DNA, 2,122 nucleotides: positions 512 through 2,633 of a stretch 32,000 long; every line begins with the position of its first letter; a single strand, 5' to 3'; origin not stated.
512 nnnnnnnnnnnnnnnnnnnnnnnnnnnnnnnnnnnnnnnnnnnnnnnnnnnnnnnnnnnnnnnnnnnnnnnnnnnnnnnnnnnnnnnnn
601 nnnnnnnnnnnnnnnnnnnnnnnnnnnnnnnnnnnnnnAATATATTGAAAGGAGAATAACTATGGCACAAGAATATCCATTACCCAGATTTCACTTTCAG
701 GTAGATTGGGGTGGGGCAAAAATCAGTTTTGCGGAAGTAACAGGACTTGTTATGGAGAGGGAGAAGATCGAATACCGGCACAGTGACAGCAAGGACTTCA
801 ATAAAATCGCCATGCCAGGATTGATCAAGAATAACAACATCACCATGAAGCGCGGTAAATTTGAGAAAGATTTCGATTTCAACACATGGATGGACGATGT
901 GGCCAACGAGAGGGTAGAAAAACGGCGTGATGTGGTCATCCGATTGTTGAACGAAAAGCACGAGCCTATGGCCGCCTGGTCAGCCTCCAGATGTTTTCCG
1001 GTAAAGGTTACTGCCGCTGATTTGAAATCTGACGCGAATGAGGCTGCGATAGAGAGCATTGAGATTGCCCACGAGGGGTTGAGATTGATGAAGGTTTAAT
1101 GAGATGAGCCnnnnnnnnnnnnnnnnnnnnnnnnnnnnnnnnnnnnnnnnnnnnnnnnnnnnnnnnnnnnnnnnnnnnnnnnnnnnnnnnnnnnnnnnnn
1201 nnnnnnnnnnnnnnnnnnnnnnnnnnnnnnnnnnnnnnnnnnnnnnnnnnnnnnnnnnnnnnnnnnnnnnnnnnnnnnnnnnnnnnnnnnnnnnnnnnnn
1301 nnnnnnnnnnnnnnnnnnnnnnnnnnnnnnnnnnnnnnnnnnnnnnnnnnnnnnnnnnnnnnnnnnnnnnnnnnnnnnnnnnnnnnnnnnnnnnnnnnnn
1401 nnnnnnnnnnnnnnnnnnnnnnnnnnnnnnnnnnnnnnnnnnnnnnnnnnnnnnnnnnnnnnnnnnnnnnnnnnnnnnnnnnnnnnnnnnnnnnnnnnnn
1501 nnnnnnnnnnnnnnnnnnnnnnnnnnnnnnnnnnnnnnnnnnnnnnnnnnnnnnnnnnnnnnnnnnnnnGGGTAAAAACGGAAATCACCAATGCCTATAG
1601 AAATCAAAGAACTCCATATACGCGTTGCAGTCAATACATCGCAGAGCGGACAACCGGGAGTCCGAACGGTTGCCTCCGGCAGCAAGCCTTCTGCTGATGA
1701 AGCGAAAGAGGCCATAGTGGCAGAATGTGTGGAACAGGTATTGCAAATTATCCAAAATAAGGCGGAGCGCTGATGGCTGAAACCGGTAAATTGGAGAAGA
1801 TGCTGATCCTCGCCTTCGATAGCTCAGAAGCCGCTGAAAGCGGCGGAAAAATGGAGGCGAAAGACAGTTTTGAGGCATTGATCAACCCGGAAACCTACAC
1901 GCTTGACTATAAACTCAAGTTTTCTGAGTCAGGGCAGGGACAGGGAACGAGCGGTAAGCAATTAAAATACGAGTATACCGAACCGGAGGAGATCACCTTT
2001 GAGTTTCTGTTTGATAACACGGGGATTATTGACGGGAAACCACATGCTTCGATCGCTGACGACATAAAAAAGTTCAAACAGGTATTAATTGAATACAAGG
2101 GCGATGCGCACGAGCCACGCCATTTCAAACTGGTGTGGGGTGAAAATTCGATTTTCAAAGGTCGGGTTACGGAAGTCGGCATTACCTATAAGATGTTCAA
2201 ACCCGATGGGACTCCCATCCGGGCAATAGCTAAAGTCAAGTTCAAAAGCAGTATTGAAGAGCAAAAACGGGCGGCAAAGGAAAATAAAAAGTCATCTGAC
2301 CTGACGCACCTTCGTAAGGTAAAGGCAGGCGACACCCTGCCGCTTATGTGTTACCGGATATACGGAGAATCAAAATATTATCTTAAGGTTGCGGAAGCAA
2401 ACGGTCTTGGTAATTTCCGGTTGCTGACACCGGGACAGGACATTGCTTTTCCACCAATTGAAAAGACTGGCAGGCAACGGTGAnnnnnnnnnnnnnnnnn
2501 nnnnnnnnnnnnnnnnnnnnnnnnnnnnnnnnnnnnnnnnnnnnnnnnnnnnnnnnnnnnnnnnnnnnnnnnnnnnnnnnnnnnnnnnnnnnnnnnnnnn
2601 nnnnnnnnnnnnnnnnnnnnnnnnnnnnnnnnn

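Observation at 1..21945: Extracellular contractile injection system (eCIS, Afp/PVC-type) core in two transcription units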

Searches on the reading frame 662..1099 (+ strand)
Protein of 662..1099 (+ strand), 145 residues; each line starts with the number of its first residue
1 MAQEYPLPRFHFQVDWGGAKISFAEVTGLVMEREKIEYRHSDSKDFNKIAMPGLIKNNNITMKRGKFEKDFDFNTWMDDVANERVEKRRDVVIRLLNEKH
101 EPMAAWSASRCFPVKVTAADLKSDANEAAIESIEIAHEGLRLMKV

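Call 4: search_protein_families(library=pfam, proteins=[window:662-1099:+], max_evalue=0.01)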
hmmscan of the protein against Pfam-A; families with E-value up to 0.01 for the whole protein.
window:662-1099:+ (145 aa): 1 family
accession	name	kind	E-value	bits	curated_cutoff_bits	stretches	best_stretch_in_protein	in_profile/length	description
PF06841.18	Phage_T4_gp19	-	6.3e-42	143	28.2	1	9-140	2-133/134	T4-like virus tail tube protein gp19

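Call 8: find_encoding_contigs(protein=window:662-1099:+, flank=10000, max_places=6)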
Protein window:662-1099:+ (145 aa): 1 contig read that carries it; 1 place shown.
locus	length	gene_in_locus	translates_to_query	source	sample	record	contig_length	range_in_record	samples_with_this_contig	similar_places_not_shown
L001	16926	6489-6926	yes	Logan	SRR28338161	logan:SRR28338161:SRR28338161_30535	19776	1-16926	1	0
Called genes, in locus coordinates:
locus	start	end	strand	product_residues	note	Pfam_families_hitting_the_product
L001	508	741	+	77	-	-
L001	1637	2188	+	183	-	-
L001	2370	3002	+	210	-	PF14065:Pvc16_N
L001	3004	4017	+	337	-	-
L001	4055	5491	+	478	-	PF04984:Phage_sheath_1, PF17482:Phage_sheath_1C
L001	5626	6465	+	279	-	-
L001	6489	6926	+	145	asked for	PF06841:Phage_T4_gp19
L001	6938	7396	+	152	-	PF06841:Phage_T4_gp19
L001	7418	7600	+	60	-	PF19265:DUF5908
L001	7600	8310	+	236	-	PF19266:CIS_tube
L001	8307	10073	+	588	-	PF05954:Phage_GPD, PF04717:Phage_base_V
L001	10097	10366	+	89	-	PF05488:PAAR_motif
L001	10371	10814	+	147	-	PF04965:GPW_gp25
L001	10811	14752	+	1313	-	-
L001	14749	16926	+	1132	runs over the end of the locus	-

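Call 11: search_solved_structures(query=L001:4055-5491:+, max_evalue=0.001)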
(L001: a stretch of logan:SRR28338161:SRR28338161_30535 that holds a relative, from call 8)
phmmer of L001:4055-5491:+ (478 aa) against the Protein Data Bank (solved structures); distinct sequences matched with E-value up to 0.001: 20.
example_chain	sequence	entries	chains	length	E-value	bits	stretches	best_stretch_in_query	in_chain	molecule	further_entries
7b5h_AO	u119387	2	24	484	2.5e-160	537.2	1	1-478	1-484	All3325 protein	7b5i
7adz_2A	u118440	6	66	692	3.4e-155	520.3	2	262-478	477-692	Putative phage tail sheath protein FI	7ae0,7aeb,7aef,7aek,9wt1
9r9h_T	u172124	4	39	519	2.4e-114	385.7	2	267-478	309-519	Phage tail sheath family protein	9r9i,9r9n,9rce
6j0n_t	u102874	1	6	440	9.8e-67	228.7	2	175-473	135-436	Pvc3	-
6rao_D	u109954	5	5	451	7.4e-64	219.2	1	4-476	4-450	Afp3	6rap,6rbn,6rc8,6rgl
9qgl_3A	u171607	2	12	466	2.5e-63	217.5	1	1-476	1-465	Phage tail sheath family protein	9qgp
9qgl_2A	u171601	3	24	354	1.5e-61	211.6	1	286-474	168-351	Phage tail sheath family protein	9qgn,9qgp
6j0b_A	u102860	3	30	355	3.8e-61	210.3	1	287-473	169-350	Pvc2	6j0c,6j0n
6rao_C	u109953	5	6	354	4.2e-54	187.1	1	286-476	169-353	Afp2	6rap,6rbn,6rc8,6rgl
9ezm_A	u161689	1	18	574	2.6e-52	181.2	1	287-473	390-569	Phage tail sheath protein FI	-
9qgl_4A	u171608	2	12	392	4.9e-47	163.8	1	287-471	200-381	Phage tail sheath family protein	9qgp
6j0n_V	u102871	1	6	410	3.5e-46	160.9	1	288-469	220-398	Pvc4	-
8bky_A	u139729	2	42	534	1e-45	159.4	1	287-473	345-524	Phage tail sheath protein | Phage tail sheath family protein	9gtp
8bl4_V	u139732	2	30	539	2.8e-44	154.7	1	287-473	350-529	Phage tail sheath family protein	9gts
6rao_E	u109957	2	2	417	1.7e-40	142.2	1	288-470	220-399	Afp4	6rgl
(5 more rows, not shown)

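Call 27: search_solved_structures(query=L001:3004-4017:+, max_evalue=0.1)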
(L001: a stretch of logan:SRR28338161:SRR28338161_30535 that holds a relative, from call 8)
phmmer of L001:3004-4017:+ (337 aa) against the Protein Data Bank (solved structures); distinct sequences matched with E-value up to 0.1: 1.
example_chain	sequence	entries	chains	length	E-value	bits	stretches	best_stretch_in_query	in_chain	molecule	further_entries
7adz_1A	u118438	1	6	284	2.3e-12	49.8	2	5-119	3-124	cap adaptor protein (Algo2)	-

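Call 29: search_solved_structures(query=L001:5626-6465:+, max_evalue=1)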
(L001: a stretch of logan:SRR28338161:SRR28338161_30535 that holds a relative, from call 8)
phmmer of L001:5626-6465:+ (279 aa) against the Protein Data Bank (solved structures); distinct sequences matched with E-value up to 1: 10.
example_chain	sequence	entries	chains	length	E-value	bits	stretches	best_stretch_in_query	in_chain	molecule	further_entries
3ncb_A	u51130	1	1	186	0.24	14.4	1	15-100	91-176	Prolactin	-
3wpr_A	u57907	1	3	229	0.42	13.6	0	108-178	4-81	Trimeric autotransporter adhesin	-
9l6k_A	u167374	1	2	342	0.44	13.5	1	77-154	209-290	Kinesin-1 heavy chain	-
3mzg_A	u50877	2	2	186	0.46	13.5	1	15-100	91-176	Prolactin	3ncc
3n06_A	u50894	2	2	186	0.46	13.4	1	15-100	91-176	Prolactin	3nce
3d48_P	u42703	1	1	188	0.47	13.4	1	15-100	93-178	Prolactin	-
3n0p_A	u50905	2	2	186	0.48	13.4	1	15-100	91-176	Prolactin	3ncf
2q98_A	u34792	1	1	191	0.48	13.4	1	15-100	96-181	Prolactin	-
1rw5_A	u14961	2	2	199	0.94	12.4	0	15-100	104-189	Prolactin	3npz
3ew3_A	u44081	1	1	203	0.99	12.3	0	15-100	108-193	Prolactin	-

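Call 31: search_protein_families(library=ncbifam, proteins=[L001:5626-6465:+, L001:3004-4017:+, L001:1637-2188:+], max_evalue=0.01)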
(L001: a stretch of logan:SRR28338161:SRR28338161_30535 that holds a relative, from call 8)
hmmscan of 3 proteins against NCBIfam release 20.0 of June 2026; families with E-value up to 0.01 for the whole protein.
L001:5626-6465:+ (279 aa): 2 families
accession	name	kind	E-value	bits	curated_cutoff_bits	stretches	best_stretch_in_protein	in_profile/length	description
TIGR02168.1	SMC_prok_B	equivalog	3.9e-06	24.9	567.35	1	6-275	678-940/1181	chromosome segregation protein SMC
NF002572.0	PRK02224.1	equivalog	0.0029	15.9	1087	1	4-262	224-450/888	DNA double-strand break repair ATPase Rad50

L001:3004-4017:+ (337 aa): 0 families

L001:1637-2188:+ (183 aa): 0 families

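Call 49: find_encoding_contigs(protein=P0018, flank=10000, max_places=3)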
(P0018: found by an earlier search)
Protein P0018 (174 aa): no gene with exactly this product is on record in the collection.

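Call 52: find_encoding_contigs(protein=P0007, flank=10000, max_places=3)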
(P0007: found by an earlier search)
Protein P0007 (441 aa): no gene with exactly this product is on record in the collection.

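Call 53: find_encoding_contigs(protein=P0008, flank=10000, max_places=4)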
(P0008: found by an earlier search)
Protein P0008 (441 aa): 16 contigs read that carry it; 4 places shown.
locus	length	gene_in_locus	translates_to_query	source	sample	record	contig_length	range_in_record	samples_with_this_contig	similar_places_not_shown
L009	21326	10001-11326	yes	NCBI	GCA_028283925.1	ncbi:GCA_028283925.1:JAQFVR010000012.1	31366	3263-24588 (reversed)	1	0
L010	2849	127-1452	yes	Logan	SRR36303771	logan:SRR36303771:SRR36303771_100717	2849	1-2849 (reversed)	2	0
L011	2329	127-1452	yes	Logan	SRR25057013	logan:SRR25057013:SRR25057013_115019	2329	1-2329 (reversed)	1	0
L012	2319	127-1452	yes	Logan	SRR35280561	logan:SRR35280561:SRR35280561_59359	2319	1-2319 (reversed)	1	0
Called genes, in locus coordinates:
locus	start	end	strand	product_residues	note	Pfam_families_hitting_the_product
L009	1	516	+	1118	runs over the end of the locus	-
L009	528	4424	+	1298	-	-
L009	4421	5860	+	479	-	PF19268:CIS_TMP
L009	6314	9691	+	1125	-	PF13699:eCIS_core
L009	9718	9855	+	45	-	-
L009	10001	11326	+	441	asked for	PF00004:AAA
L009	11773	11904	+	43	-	-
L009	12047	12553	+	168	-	-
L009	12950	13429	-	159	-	-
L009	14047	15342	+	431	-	PF07396:Porin_O_P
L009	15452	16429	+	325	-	PF12849:PBP_like_2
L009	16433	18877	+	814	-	PF23381:Beta-prop_IFT122_1st (faint), PF24807:WD40_CDC20-Fz (faint), PF24814:WD40_Prp19, PF00528:BPD_transp_1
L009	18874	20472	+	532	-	PF00528:BPD_transp_1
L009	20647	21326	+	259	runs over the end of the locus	PF02463:SMC_N (weak), PF00005:ABC_tran, PF13175:AAA_15 (faint), PF13304:AAA_21 (weak)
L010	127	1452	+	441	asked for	PF00004:AAA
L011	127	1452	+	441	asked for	PF00004:AAA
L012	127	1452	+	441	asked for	PF00004:AAA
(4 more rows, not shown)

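Call 61: find_encoding_contigs(protein=P0001, flank=10000, max_places=3)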
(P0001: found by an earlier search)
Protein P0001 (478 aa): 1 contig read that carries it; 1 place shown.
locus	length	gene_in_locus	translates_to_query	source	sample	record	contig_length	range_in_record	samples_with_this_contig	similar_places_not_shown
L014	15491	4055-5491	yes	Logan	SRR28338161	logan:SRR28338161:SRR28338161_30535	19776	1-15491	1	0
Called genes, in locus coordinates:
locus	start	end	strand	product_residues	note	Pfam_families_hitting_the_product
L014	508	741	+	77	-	-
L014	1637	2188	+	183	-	-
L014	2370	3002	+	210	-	PF14065:Pvc16_N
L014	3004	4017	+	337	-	-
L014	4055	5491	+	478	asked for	PF04984:Phage_sheath_1, PF17482:Phage_sheath_1C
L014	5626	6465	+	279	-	-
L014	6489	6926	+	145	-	PF06841:Phage_T4_gp19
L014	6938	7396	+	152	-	PF06841:Phage_T4_gp19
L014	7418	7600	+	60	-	PF19265:DUF5908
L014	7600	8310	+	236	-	PF19266:CIS_tube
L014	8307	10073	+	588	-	PF05954:Phage_GPD, PF04717:Phage_base_V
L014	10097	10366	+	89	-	PF05488:PAAR_motif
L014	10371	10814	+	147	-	PF04965:GPW_gp25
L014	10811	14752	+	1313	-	-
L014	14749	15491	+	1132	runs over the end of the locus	-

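Call 77: search_protein_families(library=phrogs, proteins=[L001:5626-6465:+, L001:1637-2188:+, L001:499-741:+, L001:3004-4017:+], max_evalue=0.001)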
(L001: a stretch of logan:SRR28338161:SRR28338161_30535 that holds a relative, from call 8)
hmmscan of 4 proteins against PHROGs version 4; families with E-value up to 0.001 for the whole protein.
L001:5626-6465:+ (279 aa): 0 families

L001:1637-2188:+ (183 aa): 0 families

L001:499-741:+ (80 aa): 0 families

L001:3004-4017:+ (337 aa): 0 families

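Call 85: search_protein_families(library=pfam, proteins=[L001:499-741:+, L001:1637-2188:+, L001:1224-1415:+, L001:2370-3002:+, L001:3004-4017:+, L001:4055-5491:+], max_evalue=0.01)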
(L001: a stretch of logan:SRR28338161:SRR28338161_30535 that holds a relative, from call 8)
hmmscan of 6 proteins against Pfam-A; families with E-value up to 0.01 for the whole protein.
L001:499-741:+ (80 aa): 0 families

L001:1637-2188:+ (183 aa): 0 families

L001:1224-1415:+ (63 aa): 0 families

L001:2370-3002:+ (210 aa): 1 family
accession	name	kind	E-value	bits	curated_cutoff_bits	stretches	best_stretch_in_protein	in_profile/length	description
PF14065.11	Pvc16_N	-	2.4e-35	122.3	27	1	9-196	6-179/180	Pvc16 N-terminal domain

L001:3004-4017:+ (337 aa): 0 families

L001:4055-5491:+ (478 aa): 2 families
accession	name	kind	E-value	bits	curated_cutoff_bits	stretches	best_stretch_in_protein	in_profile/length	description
PF17482.7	Phage_sheath_1C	-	2.6e-14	53.6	26.9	1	367-471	3-101/104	Phage tail sheath C-terminal domain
PF04984.19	Phage_sheath_1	-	4.1e-08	33.7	31.4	1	261-363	76-168/168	Phage tail sheath protein subtilisin-like domain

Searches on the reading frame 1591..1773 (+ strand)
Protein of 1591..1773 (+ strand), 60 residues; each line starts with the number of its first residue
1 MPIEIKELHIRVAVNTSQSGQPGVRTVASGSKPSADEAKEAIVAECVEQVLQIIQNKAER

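Call 7: search_protein_families(library=pfam, proteins=[window:1591-1773:+], max_evalue=0.01)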
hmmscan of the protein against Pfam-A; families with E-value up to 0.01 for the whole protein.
window:1591-1773:+ (60 aa): 1 family
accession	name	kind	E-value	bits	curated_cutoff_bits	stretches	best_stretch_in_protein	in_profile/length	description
PF19265.4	DUF5908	-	8.7e-21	75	27.7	1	1-60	1-55/55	Family of unknown function (DUF5908)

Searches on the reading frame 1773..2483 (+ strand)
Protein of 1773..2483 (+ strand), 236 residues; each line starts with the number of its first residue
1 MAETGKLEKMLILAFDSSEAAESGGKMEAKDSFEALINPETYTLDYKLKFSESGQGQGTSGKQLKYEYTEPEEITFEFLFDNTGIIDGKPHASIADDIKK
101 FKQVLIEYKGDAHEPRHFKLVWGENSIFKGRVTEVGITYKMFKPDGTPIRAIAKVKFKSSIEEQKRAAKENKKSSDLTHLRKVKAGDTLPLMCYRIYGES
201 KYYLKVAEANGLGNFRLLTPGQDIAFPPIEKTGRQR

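Call 4: search_protein_families(library=pfam, proteins=[window:1773-2483:+], max_evalue=0.01)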
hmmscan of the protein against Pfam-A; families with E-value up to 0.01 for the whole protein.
window:1773-2483:+ (236 aa): 2 families
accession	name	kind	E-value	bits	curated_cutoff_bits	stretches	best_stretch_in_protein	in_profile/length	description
PF19266.4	CIS_tube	-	5.1e-52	176.2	27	1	6-167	1-157/158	Contractile injection system tube protein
PF05489.18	Phage_tail_X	-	0.005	16.9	22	1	183-232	3-57/60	Phage Tail Protein X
